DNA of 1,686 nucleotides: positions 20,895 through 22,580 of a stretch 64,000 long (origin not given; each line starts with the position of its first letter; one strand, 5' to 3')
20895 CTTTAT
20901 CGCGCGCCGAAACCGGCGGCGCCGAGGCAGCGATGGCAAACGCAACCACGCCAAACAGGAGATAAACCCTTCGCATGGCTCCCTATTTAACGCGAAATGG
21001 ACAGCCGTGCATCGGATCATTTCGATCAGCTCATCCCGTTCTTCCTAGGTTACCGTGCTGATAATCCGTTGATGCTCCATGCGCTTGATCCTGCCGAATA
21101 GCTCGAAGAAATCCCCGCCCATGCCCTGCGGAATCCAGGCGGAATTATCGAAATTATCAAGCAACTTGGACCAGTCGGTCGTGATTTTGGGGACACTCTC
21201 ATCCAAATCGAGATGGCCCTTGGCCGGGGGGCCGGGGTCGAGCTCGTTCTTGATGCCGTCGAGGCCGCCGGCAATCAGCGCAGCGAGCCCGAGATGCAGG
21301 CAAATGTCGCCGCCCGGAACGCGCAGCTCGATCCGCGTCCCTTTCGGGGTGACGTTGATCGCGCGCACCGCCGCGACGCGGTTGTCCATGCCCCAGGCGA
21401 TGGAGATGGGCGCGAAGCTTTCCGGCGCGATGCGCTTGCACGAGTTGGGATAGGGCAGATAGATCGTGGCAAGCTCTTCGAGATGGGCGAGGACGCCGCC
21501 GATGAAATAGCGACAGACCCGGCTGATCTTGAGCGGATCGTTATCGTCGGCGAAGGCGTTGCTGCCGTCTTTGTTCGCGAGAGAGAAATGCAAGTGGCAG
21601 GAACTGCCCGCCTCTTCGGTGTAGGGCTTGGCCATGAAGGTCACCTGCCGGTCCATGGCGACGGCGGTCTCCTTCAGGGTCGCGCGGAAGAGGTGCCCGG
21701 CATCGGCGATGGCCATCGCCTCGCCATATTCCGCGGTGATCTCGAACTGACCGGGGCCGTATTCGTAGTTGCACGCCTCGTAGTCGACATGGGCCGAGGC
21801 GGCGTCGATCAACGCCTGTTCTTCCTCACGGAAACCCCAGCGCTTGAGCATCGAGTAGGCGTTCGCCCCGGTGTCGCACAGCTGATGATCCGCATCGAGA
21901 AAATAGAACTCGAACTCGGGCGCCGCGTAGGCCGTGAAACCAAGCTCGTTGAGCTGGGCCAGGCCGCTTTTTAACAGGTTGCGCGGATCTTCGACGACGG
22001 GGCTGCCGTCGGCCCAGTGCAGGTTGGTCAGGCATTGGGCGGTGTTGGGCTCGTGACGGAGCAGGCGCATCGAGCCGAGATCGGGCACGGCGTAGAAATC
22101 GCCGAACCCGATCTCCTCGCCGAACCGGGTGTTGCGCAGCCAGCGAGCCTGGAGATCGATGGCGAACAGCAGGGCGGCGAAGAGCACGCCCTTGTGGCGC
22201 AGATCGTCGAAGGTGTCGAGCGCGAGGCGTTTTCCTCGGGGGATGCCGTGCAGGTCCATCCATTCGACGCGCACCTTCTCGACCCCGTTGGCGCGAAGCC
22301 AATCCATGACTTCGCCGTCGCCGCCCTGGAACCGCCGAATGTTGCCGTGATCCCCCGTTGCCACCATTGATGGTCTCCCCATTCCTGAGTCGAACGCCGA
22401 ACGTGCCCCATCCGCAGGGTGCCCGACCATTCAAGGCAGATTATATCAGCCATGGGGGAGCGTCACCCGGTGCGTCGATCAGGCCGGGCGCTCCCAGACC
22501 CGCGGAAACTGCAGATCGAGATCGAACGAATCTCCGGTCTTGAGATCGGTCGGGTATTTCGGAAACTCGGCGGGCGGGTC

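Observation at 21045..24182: A glutamine-synthetase-family ligase followed by tandem PhyH-type Fe/2OG dioxygenases: a candidate gamma-glutamylation-dependent amine hydroxylation pathway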

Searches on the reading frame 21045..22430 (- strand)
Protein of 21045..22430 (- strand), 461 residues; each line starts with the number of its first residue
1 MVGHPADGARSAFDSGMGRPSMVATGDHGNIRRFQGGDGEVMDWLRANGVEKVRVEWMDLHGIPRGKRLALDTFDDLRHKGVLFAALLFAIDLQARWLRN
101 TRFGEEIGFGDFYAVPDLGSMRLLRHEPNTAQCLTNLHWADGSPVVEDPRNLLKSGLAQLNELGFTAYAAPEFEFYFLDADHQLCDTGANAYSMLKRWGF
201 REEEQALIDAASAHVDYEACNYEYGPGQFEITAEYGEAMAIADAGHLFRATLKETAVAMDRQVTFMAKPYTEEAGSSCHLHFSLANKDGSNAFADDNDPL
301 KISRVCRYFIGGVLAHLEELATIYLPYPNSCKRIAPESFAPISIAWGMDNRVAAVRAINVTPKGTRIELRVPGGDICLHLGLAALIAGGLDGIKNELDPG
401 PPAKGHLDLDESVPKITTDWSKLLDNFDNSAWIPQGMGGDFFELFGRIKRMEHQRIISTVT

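Call 3: search_protein_families(library=pfam, proteins=[window:21045-22430:-], max_evalue=0.01)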
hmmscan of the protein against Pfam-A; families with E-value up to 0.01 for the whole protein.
window:21045-22430:- (461 aa): 2 families
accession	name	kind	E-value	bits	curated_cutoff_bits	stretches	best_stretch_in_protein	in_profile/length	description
PF00120.29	Gln-synt_C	-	3.6e-77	260.2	24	1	147-460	2-336/344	Glutamine synthetase, catalytic domain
PF16952.10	Gln-synt_N_2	-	0.00071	19.8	35.7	1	41-144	6-111/112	Glutamine synthetase N-terminal domain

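Call 4: search_protein_families(library=ncbifam, proteins=[window:21045-22430:-], max_evalue=0.01)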
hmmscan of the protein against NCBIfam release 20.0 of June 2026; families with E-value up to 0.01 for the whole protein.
window:21045-22430:- (461 aa): 4 families
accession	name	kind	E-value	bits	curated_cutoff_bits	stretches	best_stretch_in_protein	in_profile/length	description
NF045547.1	GGputSyn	equivalog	1.2e-57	195.7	650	1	40-456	4-430/438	gamma-glutamylputrescine synthetase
TIGR03105.1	gln_synth_III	equivalog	5.8e-57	193.1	469.6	1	44-461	4-426/435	type III glutamate--ammonia ligase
TIGR00653.1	GlnA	equivalog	1.1e-55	189.2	429.15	2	213-459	197-451/462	type I glutamate--ammonia ligase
NF007006.0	PRK09469.1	equivalog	1.1e-30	106.7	845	1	226-455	217-453/469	glutamate--ammonia ligase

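Call 7: find_homologous_proteins(query=window:21045-22430:-, max_evalue=1e-10)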
Query window:21045-22430:- (461 aa): 467 proteins with E <= 1e-10 among 8000 candidates; the best 120 are listed.
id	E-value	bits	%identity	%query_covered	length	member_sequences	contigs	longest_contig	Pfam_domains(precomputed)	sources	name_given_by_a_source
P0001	0.0e+0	1031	100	95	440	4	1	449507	PF00120.30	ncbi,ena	-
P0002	1.7e-262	889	86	94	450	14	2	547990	PF16952.11,PF00120.30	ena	-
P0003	1.1e-213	728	87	76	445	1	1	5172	PF00120.30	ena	-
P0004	1.8e-200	685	68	94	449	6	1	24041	PF16952.11,PF00120.30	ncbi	ncbi:MAG: glutamine synthetase family protein [Alphaproteobacteria bacterium]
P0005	2.7e-180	618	61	94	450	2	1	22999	PF00120.30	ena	-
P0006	3.9e-149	516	53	94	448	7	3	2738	PF00120.30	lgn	-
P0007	6.1e-140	485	53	92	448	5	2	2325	PF00120.30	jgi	-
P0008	1.7e-139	484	51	93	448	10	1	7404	PF16952.11,PF00120.30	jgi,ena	-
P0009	2.1e-138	480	51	93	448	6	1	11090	PF16952.11,PF00120.30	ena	-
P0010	1.2e-137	478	52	93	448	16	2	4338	PF16952.11,PF00120.30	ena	-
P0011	6.6e-137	475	50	93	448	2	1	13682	PF00120.30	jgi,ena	-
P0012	7.5e-137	475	50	93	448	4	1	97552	PF16952.11,PF00120.30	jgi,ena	-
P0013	1.1e-135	471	50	93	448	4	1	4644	PF16952.11,PF00120.30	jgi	jgi:glutamine synthetase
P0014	2.6e-135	470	48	93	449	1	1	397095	PF16952.11,PF00120.30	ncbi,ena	-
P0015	2.6e-135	470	49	93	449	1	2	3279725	PF16952.11,PF00120.30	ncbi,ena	-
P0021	1.8e-131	457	48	93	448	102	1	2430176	PF16952.11,PF00120.30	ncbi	-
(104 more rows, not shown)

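Call 9: find_encoding_contigs(protein=P0002, flank=8000, max_places=2)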
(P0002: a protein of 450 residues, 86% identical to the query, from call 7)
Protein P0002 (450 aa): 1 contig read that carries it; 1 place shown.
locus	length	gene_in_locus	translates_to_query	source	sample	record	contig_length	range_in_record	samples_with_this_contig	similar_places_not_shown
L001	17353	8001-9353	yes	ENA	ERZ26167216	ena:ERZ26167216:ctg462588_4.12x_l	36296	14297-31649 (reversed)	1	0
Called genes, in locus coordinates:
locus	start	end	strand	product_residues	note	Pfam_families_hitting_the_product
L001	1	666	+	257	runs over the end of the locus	PF00702:Hydrolase, PF13344:Hydrolase_6, PF13419:HAD_2 (faint), PF13242:Hydrolase_like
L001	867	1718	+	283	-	PF02548:Pantoate_transf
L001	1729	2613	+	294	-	PF02569:Pantoate_ligase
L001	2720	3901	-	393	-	PF00465:Fe-ADH, PF13685:Fe-ADH_2 (weak), PF25137:ADH_Fe_C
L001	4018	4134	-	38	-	-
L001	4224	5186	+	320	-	PF00665:rve, PF13683:rve_3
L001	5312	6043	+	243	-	PF02586:SRAP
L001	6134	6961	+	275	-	PF05721:PhyH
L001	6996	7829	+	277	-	PF05721:PhyH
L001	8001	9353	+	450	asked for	PF16952:Gln-synt_N_2 (faint), PF00120:Gln-synt_C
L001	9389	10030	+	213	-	PF13505:OMP_b-brl, PF01617:Surface_Ag_2, PF02462:Opacity (weak)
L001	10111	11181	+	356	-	PF00226:DnaJ, PF01556:DnaJ_C, PF00684:DnaJ_CXXCXGXG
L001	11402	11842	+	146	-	PF00582:Usp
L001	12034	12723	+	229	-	PF13505:OMP_b-brl, PF01617:Surface_Ag_2 (faint), PF02462:Opacity (weak)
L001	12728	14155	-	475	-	PF01875:Memo, PF01871:AMMECR1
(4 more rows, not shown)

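Call 10: find_encoding_contigs(protein=P0004, flank=8000, max_places=2)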
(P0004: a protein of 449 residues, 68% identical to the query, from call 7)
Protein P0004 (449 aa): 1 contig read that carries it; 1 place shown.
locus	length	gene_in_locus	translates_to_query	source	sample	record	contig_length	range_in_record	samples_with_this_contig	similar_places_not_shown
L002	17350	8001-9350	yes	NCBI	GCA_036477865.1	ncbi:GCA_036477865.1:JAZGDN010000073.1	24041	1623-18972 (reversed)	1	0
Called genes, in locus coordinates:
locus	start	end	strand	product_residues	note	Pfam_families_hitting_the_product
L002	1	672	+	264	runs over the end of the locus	PF13344:Hydrolase_6, PF13419:HAD_2 (faint), PF00702:Hydrolase (weak), PF13242:Hydrolase_like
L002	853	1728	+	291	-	PF02548:Pantoate_transf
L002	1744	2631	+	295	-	PF02569:Pantoate_ligase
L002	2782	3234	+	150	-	PF13545:HTH_Crp_2 (faint), PF01047:MarR (weak)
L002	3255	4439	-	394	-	PF00465:Fe-ADH, PF13685:Fe-ADH_2 (weak), PF25137:ADH_Fe_C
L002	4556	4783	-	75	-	-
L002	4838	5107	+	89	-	PF02586:SRAP (weak)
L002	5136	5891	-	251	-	PF00392:GntR, PF02082:Rrf2 (weak), PF08279:HTH_11 (faint), PF07729:FCD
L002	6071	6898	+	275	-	PF05721:PhyH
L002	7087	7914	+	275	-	PF05721:PhyH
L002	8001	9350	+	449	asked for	PF16952:Gln-synt_N_2 (faint), PF00120:Gln-synt_C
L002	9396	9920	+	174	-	PF13291:ACT_4 (faint), PF13740:ACT_6, PF01842:ACT (weak)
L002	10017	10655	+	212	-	PF13505:OMP_b-brl, PF01617:Surface_Ag_2, PF02462:Opacity (faint)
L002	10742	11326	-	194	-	PF01871:AMMECR1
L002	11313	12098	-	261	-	PF01875:Memo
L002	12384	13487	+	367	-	PF04055:Radical_SAM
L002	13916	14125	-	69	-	PF00313:CSD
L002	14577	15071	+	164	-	PF20056:DUF6455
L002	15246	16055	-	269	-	PF05175:MTS (weak), PF08241:Methyltransf_11, PF08242:Methyltransf_12, PF13649:Methyltransf_25, PF13847:Methyltransf_31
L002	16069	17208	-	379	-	PF01658:Inos-1-P_synth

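Call 11: find_encoding_contigs(protein=P0005, flank=8000, max_places=2)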
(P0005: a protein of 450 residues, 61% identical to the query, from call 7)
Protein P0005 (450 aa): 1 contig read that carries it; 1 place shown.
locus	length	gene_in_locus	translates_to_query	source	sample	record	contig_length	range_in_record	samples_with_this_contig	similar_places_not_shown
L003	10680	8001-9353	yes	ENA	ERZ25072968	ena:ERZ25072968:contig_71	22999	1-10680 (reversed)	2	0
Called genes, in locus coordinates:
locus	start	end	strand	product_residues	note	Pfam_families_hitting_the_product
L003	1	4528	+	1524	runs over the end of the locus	PF13676:TIR_2, PF20703:nSTAND1, PF00400:WD40, PF23381:Beta-prop_IFT122_1st, PF24796:WDR55, PF24805:EIF3I, PF24807:WD40_CDC20-Fz, PF24814:WD40_Prp19, +151 more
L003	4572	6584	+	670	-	-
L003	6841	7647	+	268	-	PF08823:PG_binding_2 (faint), PF01471:PG_binding_1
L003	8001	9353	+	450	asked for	PF00120:Gln-synt_C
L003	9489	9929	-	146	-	-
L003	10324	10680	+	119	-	?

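Call 12: find_encoding_contigs(protein=P0012, flank=8000, max_places=2)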
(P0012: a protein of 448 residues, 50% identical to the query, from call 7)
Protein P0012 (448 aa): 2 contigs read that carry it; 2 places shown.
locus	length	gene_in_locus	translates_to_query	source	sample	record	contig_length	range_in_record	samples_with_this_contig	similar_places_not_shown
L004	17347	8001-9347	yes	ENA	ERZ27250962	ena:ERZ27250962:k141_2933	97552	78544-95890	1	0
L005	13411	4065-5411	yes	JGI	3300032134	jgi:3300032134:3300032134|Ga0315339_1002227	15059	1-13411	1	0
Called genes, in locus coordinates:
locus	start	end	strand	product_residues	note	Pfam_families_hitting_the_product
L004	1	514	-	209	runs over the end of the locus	PF00561:Abhydrolase_1 (faint), PF12695:Abhydrolase_5 (faint), PF20408:Abhydrolase_11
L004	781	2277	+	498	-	PF02332:Phenol_Hydrox, PF04945:YHS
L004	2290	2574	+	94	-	PF06234:TmoB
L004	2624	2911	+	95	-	PF00355:Rieske, PF13806:Rieske_2 (weak)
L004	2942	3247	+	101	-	PF02406:MmoB_DmpM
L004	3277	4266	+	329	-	PF02332:Phenol_Hydrox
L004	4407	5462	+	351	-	PF01370:Epimerase, PF08659:KR (weak), PF13460:NAD_binding_10 (weak), PF22917:PRISE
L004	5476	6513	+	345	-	PF14226:DIOX_N, PF03171:2OG-FeII_Oxy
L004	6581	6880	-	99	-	-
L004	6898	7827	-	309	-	PF00892:EamA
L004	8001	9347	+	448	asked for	PF16952:Gln-synt_N_2 (faint), PF00120:Gln-synt_C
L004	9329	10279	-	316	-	PF00892:EamA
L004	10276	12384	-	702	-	PF04879:Molybdop_Fe4S4 (weak), PF00384:Molybdopterin, PF01568:Molydop_binding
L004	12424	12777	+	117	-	PF00582:Usp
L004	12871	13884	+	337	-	PF00561:Abhydrolase_1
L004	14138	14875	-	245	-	PF01507:PAPS_reduct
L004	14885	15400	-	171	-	PF06073:DUF934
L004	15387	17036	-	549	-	PF03460:NIR_SIR_ferr, PF01077:NIR_SIR, PF03460:NIR_SIR_ferr, PF01077:NIR_SIR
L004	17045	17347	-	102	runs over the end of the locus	PF11011:DUF2849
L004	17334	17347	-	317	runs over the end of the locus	PF13241:NAD_binding_7, PF14824:Sirohm_synth_M, PF10414:CysG_dimeriser, PF00590:TP_methylase (faint)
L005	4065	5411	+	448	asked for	PF16952:Gln-synt_N_2 (faint), PF00120:Gln-synt_C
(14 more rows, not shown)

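Call 13: find_encoding_contigs(protein=P0015, flank=8000, max_places=2)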
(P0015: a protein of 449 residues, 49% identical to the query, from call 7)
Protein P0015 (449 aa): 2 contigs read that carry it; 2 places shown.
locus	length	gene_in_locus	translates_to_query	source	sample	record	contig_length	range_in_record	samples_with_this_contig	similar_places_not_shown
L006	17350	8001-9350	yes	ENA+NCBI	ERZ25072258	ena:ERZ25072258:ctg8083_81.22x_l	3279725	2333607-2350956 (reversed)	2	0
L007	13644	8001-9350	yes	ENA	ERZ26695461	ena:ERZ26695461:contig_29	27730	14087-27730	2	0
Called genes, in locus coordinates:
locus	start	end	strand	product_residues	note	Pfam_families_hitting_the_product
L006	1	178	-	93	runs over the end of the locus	PF07883:Cupin_2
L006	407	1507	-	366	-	PF13555:AAA_29 (faint), PF00005:ABC_tran, PF03459:TOBE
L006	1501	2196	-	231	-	PF00528:BPD_transp_1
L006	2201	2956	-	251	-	PF13531:SBP_bac_11, PF01547:SBP_bac_1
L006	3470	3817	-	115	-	PF18478:PIN_10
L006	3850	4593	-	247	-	PF04255:DUF433 (weak)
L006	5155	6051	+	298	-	PF01063:Aminotran_4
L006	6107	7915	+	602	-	PF00009:GTP_EFTU, PF01926:MMR_HSR1 (faint), PF22042:EF-G_D2, PF03144:GTP_EFTU_D2, PF00679:EFG_C, PF21018:BipA_C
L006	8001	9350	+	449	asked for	PF16952:Gln-synt_N_2 (faint), PF00120:Gln-synt_C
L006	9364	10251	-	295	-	PF04784:DUF547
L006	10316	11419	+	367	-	PF01547:SBP_bac_1, PF13416:SBP_bac_8, PF13531:SBP_bac_11 (faint), PF13343:SBP_bac_6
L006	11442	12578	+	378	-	PF00005:ABC_tran, PF02463:SMC_N (faint), PF13304:AAA_21 (faint), PF08402:TOBE_2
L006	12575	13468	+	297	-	PF00528:BPD_transp_1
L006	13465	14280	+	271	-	PF00528:BPD_transp_1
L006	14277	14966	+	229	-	PF00857:Isochorismatase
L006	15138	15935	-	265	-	PF02673:BacA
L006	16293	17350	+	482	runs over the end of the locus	PF14691:Fer4_20, PF00070:Pyr_redox (faint), PF01262:AlaDh_PNT_C (faint), PF01494:FAD_binding_3 (faint), PF07992:Pyr_redox_2, PF13450:NAD_binding_8, PF13738:Pyr_redox_3 (faint)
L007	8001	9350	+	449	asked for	PF16952:Gln-synt_N_2 (faint), PF00120:Gln-synt_C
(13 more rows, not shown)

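Call 14: find_encoding_contigs(protein=P0021, flank=8000, max_places=2)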
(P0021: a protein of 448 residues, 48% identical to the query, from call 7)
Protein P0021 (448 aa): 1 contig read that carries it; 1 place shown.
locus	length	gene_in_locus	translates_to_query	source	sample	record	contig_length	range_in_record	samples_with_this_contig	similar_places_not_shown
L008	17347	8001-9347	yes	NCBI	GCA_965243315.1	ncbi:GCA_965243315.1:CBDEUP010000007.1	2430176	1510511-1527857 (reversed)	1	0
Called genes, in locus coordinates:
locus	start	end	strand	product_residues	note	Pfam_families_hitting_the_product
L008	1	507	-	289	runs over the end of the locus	PF00296:Bac_luciferase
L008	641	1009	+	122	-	PF26354:DMF_alpha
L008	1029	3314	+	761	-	PF13385:Laminin_G_3, PF20254:DMFA2_C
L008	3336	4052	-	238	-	PF07505:DUF5131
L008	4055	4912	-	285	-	-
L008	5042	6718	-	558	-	PF00528:BPD_transp_1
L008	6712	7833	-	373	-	PF01547:SBP_bac_1, PF13531:SBP_bac_11, PF13416:SBP_bac_8, PF13343:SBP_bac_6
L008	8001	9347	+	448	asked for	PF16952:Gln-synt_N_2 (weak), PF00120:Gln-synt_C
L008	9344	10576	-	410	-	PF01494:FAD_binding_3, PF08491:SE (weak)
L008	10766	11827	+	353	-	PF13407:Peripla_BP_4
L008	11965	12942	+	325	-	PF02653:BPD_transp_2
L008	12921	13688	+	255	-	PF00005:ABC_tran, PF13304:AAA_21 (faint)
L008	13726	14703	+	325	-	PF05721:PhyH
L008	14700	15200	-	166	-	PF07366:SnoaL, PF12680:SnoaL_2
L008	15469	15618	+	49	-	-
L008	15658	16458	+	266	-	PF01261:AP_endonuc_2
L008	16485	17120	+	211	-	PF00857:Isochorismatase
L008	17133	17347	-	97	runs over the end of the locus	-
